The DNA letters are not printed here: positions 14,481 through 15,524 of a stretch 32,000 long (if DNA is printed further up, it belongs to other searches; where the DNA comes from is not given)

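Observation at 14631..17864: Translationally coupled NurA-like, HerA-like and XRE operon without Mre11/Rad50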

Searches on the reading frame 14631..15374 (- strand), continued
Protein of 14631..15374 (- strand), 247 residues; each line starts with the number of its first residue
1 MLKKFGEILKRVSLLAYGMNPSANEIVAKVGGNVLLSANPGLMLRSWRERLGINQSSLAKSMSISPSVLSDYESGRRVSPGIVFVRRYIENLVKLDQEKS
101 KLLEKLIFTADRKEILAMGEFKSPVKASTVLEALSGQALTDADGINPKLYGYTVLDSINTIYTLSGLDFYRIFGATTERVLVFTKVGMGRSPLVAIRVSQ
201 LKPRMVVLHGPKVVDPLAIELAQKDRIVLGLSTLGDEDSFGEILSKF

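Call 55: search_protein_families(library=padloc, proteins=[window:14631-15320:-], max_evalue=0.01)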
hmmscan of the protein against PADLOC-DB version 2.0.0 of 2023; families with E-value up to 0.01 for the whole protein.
window:14631-15320:- (229 aa): 4 families
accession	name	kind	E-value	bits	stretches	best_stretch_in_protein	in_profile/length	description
PDLC02926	HTH_VI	-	2.2e-06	25.9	1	25-73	5-52/92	-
PDLC04142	capH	-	0.0045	16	1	26-96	11-73/103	capH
PDLC03949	RmrA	-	0.0066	13.4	0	29-59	10-40/363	-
PDLC03953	RmrA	-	0.0068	13.7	1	18-59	2-43/373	-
